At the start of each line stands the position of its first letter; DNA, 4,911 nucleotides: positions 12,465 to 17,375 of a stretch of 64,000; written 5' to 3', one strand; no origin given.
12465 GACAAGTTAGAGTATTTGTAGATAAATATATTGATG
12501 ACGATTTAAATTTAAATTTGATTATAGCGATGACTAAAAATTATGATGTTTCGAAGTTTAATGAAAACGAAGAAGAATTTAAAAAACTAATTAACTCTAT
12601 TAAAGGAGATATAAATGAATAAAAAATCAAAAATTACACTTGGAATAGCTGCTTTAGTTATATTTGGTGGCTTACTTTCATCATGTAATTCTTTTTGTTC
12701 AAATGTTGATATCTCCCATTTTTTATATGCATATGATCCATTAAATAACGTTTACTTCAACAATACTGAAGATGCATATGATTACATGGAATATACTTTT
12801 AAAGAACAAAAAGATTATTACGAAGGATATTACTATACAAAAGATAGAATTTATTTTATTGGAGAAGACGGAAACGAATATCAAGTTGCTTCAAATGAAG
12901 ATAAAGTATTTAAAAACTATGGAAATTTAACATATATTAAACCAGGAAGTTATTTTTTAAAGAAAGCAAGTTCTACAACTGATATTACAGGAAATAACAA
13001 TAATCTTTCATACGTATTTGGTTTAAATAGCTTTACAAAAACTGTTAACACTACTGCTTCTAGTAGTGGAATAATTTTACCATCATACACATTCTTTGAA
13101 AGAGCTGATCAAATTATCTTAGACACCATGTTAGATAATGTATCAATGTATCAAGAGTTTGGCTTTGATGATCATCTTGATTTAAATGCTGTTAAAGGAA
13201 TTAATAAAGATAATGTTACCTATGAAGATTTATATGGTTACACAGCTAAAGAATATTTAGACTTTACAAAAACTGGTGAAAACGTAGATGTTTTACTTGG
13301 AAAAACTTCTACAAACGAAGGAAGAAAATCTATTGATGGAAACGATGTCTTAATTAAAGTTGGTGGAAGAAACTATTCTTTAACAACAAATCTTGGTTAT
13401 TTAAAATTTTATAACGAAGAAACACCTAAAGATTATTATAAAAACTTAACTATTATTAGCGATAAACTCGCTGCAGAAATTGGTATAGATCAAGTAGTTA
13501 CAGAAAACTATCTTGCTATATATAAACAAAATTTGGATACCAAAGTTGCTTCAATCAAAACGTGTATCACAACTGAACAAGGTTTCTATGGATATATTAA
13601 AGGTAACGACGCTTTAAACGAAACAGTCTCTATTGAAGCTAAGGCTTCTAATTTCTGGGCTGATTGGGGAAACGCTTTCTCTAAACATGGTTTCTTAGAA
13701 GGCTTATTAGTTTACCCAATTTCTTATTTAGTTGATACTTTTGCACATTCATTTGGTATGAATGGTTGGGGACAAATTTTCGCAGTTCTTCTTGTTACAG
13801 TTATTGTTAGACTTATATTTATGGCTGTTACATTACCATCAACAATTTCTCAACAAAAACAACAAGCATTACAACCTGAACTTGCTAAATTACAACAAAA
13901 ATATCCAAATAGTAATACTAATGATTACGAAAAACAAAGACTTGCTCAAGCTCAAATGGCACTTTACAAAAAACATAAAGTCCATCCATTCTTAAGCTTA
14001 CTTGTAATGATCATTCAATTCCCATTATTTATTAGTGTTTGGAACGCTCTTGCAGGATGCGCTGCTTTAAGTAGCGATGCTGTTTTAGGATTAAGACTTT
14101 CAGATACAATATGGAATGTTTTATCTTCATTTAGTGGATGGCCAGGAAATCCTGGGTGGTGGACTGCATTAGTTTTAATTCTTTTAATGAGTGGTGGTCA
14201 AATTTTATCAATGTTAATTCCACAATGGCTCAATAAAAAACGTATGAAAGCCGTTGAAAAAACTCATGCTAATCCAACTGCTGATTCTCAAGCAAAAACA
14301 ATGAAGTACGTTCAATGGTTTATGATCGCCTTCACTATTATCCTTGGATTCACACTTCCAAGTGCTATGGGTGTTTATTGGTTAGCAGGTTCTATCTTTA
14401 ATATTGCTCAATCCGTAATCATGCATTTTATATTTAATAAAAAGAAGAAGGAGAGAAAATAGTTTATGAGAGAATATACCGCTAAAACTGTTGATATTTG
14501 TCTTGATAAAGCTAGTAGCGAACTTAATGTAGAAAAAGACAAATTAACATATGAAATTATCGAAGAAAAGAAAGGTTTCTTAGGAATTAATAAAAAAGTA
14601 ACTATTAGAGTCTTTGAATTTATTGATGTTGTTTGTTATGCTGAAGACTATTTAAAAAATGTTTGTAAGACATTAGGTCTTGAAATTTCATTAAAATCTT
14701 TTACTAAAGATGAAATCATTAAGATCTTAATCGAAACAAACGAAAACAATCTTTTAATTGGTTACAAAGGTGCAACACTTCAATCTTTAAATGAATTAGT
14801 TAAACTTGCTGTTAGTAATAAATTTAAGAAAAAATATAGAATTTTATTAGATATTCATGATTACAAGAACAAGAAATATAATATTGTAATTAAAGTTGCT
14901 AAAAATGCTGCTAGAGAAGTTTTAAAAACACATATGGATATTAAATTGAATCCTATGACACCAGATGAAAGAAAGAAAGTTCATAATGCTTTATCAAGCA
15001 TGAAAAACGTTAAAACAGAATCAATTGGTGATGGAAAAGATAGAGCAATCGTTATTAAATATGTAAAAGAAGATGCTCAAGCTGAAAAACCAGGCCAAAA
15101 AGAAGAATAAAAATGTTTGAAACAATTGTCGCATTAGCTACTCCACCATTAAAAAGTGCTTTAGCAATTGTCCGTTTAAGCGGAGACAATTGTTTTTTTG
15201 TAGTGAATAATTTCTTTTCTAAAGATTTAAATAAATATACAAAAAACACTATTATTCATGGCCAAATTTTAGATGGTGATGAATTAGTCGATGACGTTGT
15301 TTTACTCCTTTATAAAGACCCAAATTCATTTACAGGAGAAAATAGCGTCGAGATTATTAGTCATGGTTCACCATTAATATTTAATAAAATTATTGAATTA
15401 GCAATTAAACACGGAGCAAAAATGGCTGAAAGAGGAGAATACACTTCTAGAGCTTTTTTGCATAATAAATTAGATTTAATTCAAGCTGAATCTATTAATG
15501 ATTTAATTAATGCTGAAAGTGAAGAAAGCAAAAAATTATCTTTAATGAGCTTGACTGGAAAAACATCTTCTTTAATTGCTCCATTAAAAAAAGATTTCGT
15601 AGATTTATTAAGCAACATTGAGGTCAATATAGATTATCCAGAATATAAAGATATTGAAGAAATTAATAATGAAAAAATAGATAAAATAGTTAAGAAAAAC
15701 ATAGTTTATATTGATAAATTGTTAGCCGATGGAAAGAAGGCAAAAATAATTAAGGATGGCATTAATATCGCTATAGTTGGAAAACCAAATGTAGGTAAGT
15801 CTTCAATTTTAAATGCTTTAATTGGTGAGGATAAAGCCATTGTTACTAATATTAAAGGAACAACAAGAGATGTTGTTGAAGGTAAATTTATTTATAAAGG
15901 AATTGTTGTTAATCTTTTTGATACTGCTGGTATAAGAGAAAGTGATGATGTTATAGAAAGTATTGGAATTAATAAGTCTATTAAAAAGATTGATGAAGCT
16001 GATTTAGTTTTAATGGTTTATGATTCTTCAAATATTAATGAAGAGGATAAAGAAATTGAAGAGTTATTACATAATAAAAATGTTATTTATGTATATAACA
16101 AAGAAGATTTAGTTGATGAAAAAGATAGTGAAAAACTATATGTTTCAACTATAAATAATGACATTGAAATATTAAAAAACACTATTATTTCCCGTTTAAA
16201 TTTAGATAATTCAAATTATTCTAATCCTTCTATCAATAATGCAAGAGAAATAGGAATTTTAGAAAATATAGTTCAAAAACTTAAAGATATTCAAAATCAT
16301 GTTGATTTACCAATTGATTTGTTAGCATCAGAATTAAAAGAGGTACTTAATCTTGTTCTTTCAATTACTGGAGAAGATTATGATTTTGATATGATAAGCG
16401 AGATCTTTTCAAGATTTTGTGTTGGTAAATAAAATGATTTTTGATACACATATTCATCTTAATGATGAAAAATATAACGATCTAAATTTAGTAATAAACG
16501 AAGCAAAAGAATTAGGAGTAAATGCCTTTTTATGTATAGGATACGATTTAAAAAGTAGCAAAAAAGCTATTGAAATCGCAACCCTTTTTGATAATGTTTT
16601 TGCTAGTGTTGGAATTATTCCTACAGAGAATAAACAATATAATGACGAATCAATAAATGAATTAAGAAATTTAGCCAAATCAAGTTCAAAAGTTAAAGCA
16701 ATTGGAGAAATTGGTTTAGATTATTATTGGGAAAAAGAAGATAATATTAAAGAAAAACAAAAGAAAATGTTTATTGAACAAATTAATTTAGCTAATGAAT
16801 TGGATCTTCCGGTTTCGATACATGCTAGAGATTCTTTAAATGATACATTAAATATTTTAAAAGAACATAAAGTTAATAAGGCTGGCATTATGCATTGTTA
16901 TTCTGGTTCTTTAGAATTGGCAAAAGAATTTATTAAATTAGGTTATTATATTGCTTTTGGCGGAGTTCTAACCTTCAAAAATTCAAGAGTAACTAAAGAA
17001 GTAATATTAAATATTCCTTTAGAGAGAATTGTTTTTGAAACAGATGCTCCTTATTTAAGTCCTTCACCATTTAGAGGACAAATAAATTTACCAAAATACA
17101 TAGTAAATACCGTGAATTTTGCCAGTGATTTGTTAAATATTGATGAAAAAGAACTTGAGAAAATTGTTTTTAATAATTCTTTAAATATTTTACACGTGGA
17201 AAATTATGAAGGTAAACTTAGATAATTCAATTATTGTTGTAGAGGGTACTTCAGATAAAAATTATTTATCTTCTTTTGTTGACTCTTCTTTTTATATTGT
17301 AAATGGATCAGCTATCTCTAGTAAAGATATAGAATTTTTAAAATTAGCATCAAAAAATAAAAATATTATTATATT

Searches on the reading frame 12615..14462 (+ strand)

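Call 80: search_protein_families(library=pfam, proteins=[window:12615-14462:+], max_evalue=0.00001)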
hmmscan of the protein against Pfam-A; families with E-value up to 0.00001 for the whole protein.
window:12615-14462:+ (615 aa): 1 family
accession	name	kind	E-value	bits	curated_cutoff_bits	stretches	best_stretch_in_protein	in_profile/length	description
PF02096.25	60KD_IMP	-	6.4e-33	114.5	35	1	389-603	3-161/163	60Kd inner membrane protein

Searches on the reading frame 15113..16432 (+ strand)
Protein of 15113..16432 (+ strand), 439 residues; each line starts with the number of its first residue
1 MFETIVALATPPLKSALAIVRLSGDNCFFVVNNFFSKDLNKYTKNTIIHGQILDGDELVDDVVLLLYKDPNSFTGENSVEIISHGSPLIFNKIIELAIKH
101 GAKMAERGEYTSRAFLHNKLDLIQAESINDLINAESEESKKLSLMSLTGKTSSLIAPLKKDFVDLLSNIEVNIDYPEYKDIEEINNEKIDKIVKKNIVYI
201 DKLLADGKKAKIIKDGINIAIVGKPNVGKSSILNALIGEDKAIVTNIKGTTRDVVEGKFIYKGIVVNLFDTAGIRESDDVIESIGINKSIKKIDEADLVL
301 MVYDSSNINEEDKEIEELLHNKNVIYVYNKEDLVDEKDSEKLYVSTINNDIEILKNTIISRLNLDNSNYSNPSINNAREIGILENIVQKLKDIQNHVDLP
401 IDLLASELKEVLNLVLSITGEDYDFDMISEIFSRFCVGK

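Call 80: search_protein_families(library=pfam, proteins=[window:15113-16432:+], max_evalue=0.00001)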
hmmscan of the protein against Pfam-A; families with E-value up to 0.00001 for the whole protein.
window:15113-16432:+ (439 aa): 5 families
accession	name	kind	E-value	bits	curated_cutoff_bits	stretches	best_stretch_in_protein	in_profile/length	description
PF12631.12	MnmE_helical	-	2.7e-42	145.7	40.1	1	122-436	1-211/211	MnmE helical domain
PF10396.14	TrmE_N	-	1.9e-34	118.8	29.8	1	4-119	1-117/117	GTP-binding protein TrmE N-terminus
PF01926.29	MMR_HSR1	-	2e-29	102.4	21.9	1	218-330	1-113/113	50S ribosome-binding GTPase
PF02421.24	FeoB_N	-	5e-12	46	27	1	218-338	2-122/156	Ferrous iron transport protein B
PF04548.22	AIG1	-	5.1e-06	26.4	27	1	218-345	2-139/212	AIG1 family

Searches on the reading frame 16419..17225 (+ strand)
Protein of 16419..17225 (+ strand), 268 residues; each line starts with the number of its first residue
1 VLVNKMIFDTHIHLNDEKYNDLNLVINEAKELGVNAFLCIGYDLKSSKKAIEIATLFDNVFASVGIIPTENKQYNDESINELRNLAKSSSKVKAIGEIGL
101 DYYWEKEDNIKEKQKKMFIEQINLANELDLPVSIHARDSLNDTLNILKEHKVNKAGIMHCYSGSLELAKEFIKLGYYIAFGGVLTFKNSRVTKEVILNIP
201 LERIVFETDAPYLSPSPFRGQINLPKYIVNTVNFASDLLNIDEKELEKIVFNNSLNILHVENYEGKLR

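Call 80: search_protein_families(library=pfam, proteins=[window:16419-17225:+], max_evalue=0.00001)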
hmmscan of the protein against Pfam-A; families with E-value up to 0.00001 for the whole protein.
window:16419-17225:+ (268 aa): 1 family
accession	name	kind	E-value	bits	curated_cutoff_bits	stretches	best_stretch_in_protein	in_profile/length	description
PF01026.27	TatD_DNase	-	1e-78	264.7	27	1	8-258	1-252/253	TatD related DNase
